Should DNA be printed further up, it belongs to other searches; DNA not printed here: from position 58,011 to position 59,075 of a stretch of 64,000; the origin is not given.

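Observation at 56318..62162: MocA/MocC-like dehydrogenase + TIM-barrel + class-III aminotransferase + nucleotidyltransferase cluster suggests aminocyclitol or aminosugar metabolism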

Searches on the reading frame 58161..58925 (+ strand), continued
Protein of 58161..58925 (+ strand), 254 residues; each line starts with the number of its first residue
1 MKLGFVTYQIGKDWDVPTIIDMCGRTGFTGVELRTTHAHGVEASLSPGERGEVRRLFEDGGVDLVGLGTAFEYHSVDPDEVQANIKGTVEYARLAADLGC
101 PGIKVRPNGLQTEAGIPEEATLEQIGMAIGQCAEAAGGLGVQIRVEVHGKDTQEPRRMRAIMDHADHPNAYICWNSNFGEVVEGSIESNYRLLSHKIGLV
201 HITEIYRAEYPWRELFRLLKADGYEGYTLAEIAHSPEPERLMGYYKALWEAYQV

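Call 44: fold_search(model_id=the predicted structure, library=pdb)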
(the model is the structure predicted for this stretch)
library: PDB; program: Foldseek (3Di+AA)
matches with E <= 10: 1859; with E <= 0.001: 570
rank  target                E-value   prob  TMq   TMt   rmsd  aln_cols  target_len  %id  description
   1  2ou4_B                1.5e-12  1.00  0.75  0.67   5.4       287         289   18  Crystal structure of D-tagatose 3-epimerase from Pseudomonas cichorii (released 2007-12-25)
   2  8xiv                  1.6e-12  1.00  0.82  0.72   3.5       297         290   16  Production of D-psicose (released 2024-12-25)
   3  8xix                  1.6e-12  1.00  0.80  0.72   3.8       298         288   15  KeDt3e within Co (released 2024-12-25)
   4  8yec_C                4.1e-12  1.00  0.75  0.65   4.6       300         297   18  Crystal structure of L-ribulose 3-epimerase in complex with D-allulose (released 2025-02-12)
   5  4q7i_B                6.2e-12  1.00  0.83  0.73   3.4       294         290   17  Crystal structure of engineered thermostable D-tagatose 3-epimerase PcDTE-Var8 (released 2014-10-22)
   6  4xsl_B                6.9e-12  1.00  0.77  0.68   5.2       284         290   17  Crystal strcutre of D-tagatose 3-epimerase C66S from Pseudomonas cichorii in complex with glycerol (released 2016-01-27)
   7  8yec_E                7.8e-12  1.00  0.75  0.65   4.6       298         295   18  Crystal structure of L-ribulose 3-epimerase in complex with D-allulose (released 2025-02-12)
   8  4xsl_D                8.2e-12  1.00  0.74  0.65   5.7       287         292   18  Crystal strcutre of D-tagatose 3-epimerase C66S from Pseudomonas cichorii in complex with glycerol (released 2016-01-27)
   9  8yeb_I                8.7e-12  1.00  0.75  0.67   4.6       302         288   18  Crystal structure of L-ribulose 3-epimerase from Arthrobacter globiformis M30 (released 2025-02-12)
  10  4ytr_B                8.7e-12  1.00  0.76  0.66   5.4       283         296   18  Crystal structure of D-tagatose 3-epimerase C66S from Pseudomonas cichorii in complex with 1-deoxy L-tagatose (released 2016-03-23)
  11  8yec_A                1.3e-11  1.00  0.74  0.64   4.8       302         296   18  Crystal structure of L-ribulose 3-epimerase in complex with D-allulose (released 2025-02-12)
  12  8yeb_A                1.5e-11  1.00  0.75  0.67   4.6       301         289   18  Crystal structure of L-ribulose 3-epimerase from Arthrobacter globiformis M30 (released 2025-02-12)
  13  2zds_A                1.5e-11  1.00  0.80  0.65   4.5       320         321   13  Crystal Structure of SCO6571 from Streptomyces coelicolor A3(2) (released 2008-12-02)
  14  7drd_A                1.5e-11  1.00  0.73  0.72   4.1       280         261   15  Cryo-EM structure of DgpB-C at 2.85 angstrom resolution (released 2021-12-08)
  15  4q7i_A                1.6e-11  1.00  0.83  0.72   3.4       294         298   17  Crystal structure of engineered thermostable D-tagatose 3-epimerase PcDTE-Var8 (released 2014-10-22)
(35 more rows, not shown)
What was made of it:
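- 58161..58925 (+): TIM: xylose-isomerase-like (AP_endonuc_2) TIM barrel, 254 aa. Predicted metal-dependent epimerase or isomerase acting next to a carbonyl. The closest structures are D-tagatose, D-psicose and L-ribulose 3-epimerases, DgpBC, Art22, YcjR and UlaE, at TM 0.73-0.84 and 13-18% identity (call 44).
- Its structural neighbours are keto-sugar epimerases and eliminases (call 44).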

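Call 57: search_solved_structures(query=A2, max_evalue=0.01)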
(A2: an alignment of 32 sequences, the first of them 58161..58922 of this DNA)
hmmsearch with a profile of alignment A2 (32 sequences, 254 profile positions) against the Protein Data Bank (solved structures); distinct sequences matched with E-value up to 0.01: 5.
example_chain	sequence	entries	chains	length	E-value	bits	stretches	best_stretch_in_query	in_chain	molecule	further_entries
4pfh_A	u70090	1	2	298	0.00034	23.2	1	19-230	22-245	D-tagatose 3-epimerase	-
4q7i_A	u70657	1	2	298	0.0039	19.7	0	39-231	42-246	D-tagatose 3-epimerase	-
2ou4_A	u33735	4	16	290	0.0043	19.6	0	44-231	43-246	D-tagatose 3-epimerase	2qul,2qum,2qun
4xsl_A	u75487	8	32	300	0.0058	19.1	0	122-231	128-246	D-tagatose 3-epimerase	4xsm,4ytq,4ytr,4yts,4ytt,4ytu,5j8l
1i60_A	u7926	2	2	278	0.0088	18.5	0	1-204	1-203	IOLI PROTEIN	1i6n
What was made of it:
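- On IolE/MocC-type inosose dehydratase: The profile search against PDB finds only D-tagatose 3-epimerase and IolI (call 57).
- The TIM profile weakly hits the inosose isomerase IolI, E = 0.009 (call 57).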

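Call 85: search_solved_structures(query=A2, max_evalue=0.01, show_alignments=5)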
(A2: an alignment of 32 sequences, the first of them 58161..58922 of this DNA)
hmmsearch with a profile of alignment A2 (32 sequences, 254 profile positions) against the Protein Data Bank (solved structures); distinct sequences matched with E-value up to 0.01: 5.
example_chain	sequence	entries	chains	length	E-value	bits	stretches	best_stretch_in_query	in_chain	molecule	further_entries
4pfh_A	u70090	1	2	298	0.00034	23.2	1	19-230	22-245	D-tagatose 3-epimerase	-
4q7i_A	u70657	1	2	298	0.0039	19.7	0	39-231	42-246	D-tagatose 3-epimerase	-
2ou4_A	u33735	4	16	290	0.0043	19.6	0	44-231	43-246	D-tagatose 3-epimerase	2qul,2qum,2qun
4xsl_A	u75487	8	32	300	0.0058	19.1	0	122-231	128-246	D-tagatose 3-epimerase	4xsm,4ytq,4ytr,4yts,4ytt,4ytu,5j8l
1i60_A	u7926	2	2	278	0.0088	18.5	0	1-204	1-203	IOLI PROTEIN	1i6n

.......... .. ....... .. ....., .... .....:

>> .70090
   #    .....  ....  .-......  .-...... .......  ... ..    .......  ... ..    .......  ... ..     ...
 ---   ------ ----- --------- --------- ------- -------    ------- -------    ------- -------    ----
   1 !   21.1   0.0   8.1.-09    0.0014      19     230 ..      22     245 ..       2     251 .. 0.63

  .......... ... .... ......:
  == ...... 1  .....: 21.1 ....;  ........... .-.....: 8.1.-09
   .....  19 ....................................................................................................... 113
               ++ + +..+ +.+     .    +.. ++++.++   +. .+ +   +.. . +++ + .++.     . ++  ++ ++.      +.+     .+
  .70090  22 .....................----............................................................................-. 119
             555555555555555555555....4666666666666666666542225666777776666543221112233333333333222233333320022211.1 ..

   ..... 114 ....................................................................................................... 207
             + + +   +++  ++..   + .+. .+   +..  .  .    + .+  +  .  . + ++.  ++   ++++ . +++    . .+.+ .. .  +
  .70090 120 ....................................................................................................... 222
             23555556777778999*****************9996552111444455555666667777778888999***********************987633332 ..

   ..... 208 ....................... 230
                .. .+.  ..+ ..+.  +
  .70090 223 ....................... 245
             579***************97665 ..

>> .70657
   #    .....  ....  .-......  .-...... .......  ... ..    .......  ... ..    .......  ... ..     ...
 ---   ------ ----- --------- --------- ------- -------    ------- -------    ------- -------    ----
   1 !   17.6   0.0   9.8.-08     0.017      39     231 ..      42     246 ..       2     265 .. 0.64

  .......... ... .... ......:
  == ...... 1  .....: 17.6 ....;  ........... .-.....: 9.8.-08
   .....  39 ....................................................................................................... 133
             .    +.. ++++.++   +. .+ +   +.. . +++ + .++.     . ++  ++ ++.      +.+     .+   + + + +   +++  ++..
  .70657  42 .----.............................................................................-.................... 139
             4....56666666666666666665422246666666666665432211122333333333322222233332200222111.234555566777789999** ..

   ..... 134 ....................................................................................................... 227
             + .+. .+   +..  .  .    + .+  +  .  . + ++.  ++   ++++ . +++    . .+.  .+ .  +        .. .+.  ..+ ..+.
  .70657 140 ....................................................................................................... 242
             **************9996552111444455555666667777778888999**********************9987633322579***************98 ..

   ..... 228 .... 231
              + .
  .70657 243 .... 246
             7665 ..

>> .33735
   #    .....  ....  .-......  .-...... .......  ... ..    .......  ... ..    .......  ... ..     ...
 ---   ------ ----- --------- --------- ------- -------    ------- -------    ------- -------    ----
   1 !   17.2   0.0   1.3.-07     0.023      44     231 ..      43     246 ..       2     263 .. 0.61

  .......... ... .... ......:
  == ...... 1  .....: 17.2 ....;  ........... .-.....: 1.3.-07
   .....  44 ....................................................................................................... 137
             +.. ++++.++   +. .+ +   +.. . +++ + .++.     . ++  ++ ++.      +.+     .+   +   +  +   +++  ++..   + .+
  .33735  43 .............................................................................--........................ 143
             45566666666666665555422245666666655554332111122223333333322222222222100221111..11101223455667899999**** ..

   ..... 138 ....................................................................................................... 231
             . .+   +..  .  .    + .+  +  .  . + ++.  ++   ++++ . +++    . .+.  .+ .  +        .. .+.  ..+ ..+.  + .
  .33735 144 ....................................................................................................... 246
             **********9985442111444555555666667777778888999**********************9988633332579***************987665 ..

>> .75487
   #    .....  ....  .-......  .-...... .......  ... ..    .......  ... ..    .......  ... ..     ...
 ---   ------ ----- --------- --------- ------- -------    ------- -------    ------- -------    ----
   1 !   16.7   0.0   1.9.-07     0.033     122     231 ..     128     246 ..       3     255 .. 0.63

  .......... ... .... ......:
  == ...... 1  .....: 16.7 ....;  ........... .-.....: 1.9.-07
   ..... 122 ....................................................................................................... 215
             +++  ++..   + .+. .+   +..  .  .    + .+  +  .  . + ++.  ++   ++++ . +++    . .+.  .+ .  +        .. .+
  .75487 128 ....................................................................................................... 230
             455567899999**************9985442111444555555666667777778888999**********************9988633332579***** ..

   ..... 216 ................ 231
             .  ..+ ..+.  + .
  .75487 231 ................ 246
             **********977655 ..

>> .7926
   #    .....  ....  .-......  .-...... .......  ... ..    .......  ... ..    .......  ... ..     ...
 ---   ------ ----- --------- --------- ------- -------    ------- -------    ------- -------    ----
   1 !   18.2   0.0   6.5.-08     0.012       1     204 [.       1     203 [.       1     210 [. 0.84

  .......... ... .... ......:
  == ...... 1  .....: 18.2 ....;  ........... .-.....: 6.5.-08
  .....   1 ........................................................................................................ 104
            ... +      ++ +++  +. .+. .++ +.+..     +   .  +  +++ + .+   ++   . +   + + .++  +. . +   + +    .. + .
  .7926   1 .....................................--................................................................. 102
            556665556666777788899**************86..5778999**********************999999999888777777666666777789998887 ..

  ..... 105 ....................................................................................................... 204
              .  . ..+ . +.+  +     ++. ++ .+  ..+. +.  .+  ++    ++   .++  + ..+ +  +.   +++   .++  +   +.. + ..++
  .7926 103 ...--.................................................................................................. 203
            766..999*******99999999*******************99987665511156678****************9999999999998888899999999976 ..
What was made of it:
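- Closest known: Ketose 3-epimerases. Different: The second metal ligand is Asn rather than Asp, and the following His is missing (call 85).
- TIM keeps residues at both Glu columns and the His column of D-tagatose 3-epimerase (call 85).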
